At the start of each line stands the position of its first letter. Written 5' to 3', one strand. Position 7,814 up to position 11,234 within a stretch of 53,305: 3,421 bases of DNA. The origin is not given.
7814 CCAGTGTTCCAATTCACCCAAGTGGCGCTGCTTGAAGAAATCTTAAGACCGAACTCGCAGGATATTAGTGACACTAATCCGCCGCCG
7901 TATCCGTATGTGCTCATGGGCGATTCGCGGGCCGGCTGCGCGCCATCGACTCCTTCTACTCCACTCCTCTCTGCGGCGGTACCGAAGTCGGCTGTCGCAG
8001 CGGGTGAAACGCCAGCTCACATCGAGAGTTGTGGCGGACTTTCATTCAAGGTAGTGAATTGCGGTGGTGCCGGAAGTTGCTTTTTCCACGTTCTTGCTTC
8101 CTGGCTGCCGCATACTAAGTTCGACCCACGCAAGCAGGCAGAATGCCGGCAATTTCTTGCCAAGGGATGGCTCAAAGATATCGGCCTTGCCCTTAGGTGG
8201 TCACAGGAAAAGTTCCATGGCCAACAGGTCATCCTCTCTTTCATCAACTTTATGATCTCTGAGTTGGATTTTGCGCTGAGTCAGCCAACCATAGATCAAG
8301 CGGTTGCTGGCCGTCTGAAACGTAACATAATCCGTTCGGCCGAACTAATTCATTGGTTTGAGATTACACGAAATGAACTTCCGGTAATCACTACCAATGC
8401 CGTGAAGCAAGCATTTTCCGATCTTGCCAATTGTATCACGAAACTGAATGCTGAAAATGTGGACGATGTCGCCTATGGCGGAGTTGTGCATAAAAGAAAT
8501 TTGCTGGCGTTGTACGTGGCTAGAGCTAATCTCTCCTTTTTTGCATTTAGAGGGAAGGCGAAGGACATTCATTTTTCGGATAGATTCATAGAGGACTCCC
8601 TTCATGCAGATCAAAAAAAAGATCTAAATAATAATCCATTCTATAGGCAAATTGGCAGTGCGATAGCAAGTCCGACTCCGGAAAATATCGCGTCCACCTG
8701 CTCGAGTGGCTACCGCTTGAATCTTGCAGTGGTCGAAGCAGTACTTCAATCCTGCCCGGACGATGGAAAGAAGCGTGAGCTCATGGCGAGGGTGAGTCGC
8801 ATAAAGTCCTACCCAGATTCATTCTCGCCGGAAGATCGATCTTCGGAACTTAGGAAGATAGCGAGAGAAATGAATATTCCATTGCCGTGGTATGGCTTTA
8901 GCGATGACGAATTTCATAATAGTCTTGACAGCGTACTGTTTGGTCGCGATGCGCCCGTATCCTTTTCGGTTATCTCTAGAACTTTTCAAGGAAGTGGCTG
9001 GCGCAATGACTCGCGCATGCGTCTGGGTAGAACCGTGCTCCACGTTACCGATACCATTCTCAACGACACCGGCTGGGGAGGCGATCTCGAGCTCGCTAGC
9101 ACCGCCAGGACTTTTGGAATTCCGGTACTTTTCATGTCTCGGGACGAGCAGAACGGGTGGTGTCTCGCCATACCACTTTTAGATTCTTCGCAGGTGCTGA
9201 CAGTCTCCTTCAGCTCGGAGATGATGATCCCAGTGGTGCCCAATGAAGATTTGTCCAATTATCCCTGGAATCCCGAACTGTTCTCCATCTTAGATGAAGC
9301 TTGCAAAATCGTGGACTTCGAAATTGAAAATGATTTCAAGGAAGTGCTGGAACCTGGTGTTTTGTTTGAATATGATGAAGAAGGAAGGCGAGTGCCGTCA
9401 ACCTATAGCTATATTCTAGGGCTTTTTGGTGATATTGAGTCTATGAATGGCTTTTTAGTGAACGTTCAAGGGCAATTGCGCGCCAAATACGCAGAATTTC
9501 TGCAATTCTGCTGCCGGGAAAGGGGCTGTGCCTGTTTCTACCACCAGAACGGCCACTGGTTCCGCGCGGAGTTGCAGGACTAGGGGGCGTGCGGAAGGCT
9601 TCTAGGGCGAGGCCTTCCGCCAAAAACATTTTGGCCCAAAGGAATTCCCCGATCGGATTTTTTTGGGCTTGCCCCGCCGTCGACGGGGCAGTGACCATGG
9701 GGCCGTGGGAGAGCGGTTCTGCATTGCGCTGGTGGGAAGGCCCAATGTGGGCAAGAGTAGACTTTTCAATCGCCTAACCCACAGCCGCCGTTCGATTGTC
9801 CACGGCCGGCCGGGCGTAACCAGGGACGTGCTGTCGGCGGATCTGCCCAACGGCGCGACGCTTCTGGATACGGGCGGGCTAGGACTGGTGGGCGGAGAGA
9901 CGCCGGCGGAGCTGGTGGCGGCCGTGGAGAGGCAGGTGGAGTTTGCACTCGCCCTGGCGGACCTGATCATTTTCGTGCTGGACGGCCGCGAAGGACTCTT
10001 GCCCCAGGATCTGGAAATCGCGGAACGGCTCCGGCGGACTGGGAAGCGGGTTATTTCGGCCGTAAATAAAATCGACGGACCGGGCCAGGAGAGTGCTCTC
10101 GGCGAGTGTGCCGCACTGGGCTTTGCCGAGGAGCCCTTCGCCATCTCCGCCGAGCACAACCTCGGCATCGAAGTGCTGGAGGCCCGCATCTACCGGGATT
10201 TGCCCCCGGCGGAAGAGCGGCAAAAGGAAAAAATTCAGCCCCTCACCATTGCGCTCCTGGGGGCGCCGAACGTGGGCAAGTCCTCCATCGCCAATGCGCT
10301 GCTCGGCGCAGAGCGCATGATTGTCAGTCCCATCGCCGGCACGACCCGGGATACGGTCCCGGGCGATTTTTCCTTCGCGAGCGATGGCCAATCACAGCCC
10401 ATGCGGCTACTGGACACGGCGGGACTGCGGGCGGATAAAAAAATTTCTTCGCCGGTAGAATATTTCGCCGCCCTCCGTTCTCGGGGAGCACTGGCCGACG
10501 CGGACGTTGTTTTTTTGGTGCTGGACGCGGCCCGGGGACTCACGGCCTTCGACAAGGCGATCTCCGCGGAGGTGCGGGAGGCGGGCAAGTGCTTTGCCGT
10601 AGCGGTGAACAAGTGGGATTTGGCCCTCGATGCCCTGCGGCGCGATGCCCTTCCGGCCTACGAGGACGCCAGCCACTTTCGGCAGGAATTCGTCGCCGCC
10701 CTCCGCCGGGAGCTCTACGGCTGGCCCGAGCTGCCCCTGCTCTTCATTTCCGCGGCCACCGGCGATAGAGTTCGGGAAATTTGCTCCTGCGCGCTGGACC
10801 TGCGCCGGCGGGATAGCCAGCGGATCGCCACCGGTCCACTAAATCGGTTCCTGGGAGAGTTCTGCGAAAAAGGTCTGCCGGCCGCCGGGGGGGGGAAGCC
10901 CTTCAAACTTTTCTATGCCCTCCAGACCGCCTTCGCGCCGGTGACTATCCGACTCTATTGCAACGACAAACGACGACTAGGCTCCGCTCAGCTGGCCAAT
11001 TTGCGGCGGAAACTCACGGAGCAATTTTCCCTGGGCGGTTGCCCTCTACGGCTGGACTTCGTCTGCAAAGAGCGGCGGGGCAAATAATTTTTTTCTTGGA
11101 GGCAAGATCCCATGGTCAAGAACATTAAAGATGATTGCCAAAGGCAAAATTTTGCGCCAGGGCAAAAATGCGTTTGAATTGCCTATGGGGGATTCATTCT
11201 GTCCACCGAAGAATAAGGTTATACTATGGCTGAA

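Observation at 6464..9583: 1039-aa orphan protein with OTU-like Cys / WGG..EL / His motifs: candidate deubiquitinase effector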

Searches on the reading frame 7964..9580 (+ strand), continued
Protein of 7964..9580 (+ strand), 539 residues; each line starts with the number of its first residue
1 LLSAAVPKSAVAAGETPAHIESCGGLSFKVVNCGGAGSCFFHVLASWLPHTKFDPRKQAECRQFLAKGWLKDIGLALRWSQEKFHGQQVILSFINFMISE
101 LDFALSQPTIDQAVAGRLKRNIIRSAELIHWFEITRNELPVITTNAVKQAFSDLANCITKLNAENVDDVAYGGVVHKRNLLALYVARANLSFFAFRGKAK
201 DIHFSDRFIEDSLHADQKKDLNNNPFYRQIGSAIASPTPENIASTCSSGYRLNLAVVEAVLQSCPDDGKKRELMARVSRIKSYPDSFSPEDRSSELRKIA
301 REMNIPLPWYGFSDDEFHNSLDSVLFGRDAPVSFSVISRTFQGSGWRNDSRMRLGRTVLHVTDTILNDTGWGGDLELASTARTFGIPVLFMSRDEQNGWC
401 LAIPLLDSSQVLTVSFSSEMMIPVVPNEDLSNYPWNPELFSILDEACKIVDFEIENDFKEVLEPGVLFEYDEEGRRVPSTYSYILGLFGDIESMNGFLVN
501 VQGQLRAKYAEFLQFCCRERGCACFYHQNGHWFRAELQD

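Call 77: fold_search(model_id=the predicted structure, library=viral)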
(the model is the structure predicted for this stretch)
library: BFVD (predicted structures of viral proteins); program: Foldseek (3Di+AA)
matches with E <= 10: 86; with E <= 0.001: 0
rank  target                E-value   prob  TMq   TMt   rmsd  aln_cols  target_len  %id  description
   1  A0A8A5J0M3            6.4e-01  0.03  0.08  0.07  26.7       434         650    8  (no name in the UniProt tables at hand)
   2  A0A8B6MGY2            8.7e-01  0.06  0.10  0.14  26.3       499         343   12  (no name in the UniProt tables at hand)
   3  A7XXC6                1.2e+00  0.10  0.12  0.20  23.1       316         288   12  Uncharacterized protein [Thermus virus P23-45]
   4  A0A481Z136            1.4e+00  0.13  0.12  0.09  17.6       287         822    9  Uncharacterized protein [Mimivirus LCMiAC01]
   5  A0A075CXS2            1.8e+00  0.08  0.10  0.18  20.4       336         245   10  Membrane protein EE38 [Elephant endotheliotropic herpesvirus 5]
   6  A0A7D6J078            2.1e+00  0.38  0.10  0.34  14.2       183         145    6  RNA-directed RNA polymerase L (Fragment) [Orthonairovirus haemorrhagiae]
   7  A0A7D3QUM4            2.2e+00  0.14  0.14  0.25  14.5       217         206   12  Uncharacterized protein [Fadolivirus FV1/VV64]
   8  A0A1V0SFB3            2.4e+00  0.02  0.10  0.10  20.7       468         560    8  Ankyrin repeat protein [Hokovirus HKV1]
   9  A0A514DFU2            2.7e+00  0.05  0.09  0.14  23.6       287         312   12  (no name in the UniProt tables at hand)
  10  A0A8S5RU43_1          2.8e+00  0.04  0.10  0.05  30.9       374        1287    8  (no name in the UniProt tables at hand)
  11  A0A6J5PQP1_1          2.9e+00  0.05  0.10  0.07  28.1       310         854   15  PcfJ-like protein [uncultured Caudovirales phage]
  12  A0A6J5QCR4            3.0e+00  0.09  0.12  0.23  15.9       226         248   14  Uncharacterized protein [uncultured Caudovirales phage]
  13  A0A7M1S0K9            3.2e+00  0.09  0.15  0.13  20.2       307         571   10  Uncharacterized protein [uncultured phage cr128_1]
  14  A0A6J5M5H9            3.2e+00  0.03  0.10  0.10  22.3       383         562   12  Tape_meas_TP901, phage tail tape measure protein, TP901 family, core region [uncultured Caudovirales phage]
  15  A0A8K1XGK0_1          3.3e+00  0.06  0.07  0.04  21.8       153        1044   12  (no name in the UniProt tables at hand)
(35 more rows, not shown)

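Call 104: find_related_loci(query=A8, collection=metagenome_contigs, flank=4000)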
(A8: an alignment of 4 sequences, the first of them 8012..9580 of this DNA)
Query A8 (523 aa) in metagenome_contigs; peptide patterns used: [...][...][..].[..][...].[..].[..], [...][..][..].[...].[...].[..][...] (x = any residue, [..] = any of these).
216 stretches matched a pattern, but none encodes a relative of the query by tblastn (E <= 1e-3).

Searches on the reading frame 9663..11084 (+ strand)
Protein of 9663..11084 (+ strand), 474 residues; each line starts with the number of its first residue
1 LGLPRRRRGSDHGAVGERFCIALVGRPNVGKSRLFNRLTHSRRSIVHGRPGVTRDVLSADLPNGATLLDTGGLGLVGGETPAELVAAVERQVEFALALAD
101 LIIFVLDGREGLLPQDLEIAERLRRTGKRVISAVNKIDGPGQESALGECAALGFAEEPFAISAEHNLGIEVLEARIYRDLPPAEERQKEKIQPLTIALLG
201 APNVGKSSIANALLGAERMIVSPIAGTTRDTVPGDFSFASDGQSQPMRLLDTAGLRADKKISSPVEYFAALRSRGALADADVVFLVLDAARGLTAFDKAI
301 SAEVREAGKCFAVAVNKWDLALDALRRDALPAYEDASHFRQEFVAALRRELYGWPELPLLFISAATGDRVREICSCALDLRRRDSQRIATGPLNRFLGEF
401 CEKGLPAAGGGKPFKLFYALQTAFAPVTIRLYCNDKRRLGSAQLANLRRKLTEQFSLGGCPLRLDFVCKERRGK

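Call 11: search_protein_families(library=pfam, proteins=[window:9663-11084:+], max_evalue=0.001)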
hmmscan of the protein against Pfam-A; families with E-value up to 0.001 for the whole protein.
window:9663-11084:+ (474 aa): 7 families
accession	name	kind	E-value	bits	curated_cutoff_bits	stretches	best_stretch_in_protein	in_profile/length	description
PF01926.29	MMR_HSR1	-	2.2e-44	150.6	21.9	2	21-136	2-113/113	50S ribosome-binding GTPase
PF02421.24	FeoB_N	-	6.1e-17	62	27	2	21-139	3-117/156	Ferrous iron transport protein B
PF00009.33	GTP_EFTU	-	4.2e-15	56.2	26.5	2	268-376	82-181/188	Elongation factor Tu GTP binding domain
PF14714.11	KH_dom-like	-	4e-13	49.9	27.3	1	387-466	1-80/81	KH-domain-like of EngA bacterial GTPase enzymes, C-terminal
PF00350.29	Dynamin_N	-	3.3e-06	27.7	27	0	196-229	1-34/168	Dynamin family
PF03193.22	RsgA_GTPase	-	1e-05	25.9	30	0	185-225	98-138/174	RsgA GTPase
PF08477.19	Roc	-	0.00023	21.8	27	0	21-43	2-24/119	Ras of Complex, Roc, domain of DAPkinase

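Call 20: find_related_loci(query=window:9663-11084:+, collection=genome_contigs, flank=10000)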
Query window:9663-11084:+ (474 aa) in genome_contigs; peptide patterns used: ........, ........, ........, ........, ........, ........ (x = any residue, [..] = any of these).
176 stretches matched a pattern; 18 encode a relative of the query (tblastn E <= 1e-3); 18 distinct loci.
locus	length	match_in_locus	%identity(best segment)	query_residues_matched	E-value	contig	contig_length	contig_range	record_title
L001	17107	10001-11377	81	14-474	0e+0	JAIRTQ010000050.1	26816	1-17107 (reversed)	MAG: Puniceicoccales bacterium isolate Ct408_bin89 k119_4725306, whole genome shotgun sequence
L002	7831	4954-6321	80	18-474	0e+0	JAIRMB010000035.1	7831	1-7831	MAG: Puniceicoccales bacterium isolate Cc175_bin8 k119_172887, whole genome shotgun sequence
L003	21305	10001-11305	35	20-471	2e-76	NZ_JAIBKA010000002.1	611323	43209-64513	Desulfoferrobacter suflitae strain DRH4 contig_2, whole genome shotgun sequence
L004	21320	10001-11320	37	3-474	2e-76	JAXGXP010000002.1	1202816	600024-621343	MAG: Syntrophobacteraceae bacterium isolate AnMBR.bin493 bin493_2, whole genome shotgun sequence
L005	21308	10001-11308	40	3-472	6e-76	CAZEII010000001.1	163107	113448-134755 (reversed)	MAG TPA_asm: uncultured Acidobacteriota bacterium isolate binchicken_co185_71 genome assembly, contig: NODE_102_length_1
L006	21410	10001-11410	35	20-473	6e-75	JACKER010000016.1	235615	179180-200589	MAG: Alphaproteobacteria bacterium isolate HK-STAS-MYXO-39 HK-STAS-MYXO-39_16, whole genome shotgun sequence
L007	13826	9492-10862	38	20-466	3e-74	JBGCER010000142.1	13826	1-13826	MAG: Myxococcota bacterium isolate SGMAG-42 contig141, whole genome shotgun sequence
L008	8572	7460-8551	41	16-394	3e-70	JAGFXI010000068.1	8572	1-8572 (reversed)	MAG: Deltaproteobacteria bacterium isolate CTSoil_058 scaffold_8097, whole genome shotgun sequence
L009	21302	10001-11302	37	3-474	5e-70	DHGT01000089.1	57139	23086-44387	MAG TPA_asm: Desulfatitalea sp. UBA4791 UBA4791_contig_20037, whole genome shotgun sequence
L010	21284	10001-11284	38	8-471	3e-67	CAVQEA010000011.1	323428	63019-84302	MAG: uncultured delta proteobacterium isolate MFD02242.bin.3.158 genome assembly, contig: contig_30485, whole genome sho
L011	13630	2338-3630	38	8-471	4e-66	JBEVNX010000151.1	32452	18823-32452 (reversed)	MAG: Candidatus Binatia bacterium isolate T4R5BO_autometa_bin_0003 T4R5BO_autometa_bin_0003_k133_8842557, whole genome s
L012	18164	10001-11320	37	3-474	6e-78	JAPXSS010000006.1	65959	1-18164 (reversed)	MAG: Syntrophobacteraceae bacterium isolate binned_ad_9.201 NODE_403_length_65959_cov_2.486040, whole genome shotgun seq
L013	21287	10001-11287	35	20-466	3e-57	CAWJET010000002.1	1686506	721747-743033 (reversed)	MAG: uncultured delta proteobacterium isolate MFD09222.bin.1.22 genome assembly, contig: contig_45910, whole genome shot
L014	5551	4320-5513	35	20-434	2e-57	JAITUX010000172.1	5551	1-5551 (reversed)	MAG: Candidatus Adiutrix sp. isolate TD114a_bin5 k119_1760843, whole genome shotgun sequence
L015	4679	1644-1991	40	22-319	2e-18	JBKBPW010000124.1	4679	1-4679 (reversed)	MAG: Thermodesulfovibrionales bacterium isolate 21H_026.bin.27 NODE_128_length_4679_cov_5.668188, whole genome shotgun s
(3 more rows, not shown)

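Call 29: search_protein_families(library=pfam, proteins=[L001:6469-9894:+, L002:1384-4824:+], max_evalue=10)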
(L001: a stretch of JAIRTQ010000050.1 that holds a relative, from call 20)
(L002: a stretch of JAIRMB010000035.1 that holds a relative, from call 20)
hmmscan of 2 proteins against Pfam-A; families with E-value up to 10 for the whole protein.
L001:6469-9894:+ (1142 aa): 0 families

L002:1384-4824:+ (1147 aa): 0 families

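Call 94: search_protein_families(library=ncbifam, proteins=[L001:6469-9894:+], max_evalue=0.1)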
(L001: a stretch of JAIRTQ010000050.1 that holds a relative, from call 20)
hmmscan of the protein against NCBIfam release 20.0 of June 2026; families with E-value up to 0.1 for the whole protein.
L001:6469-9894:+ (1142 aa): 0 families
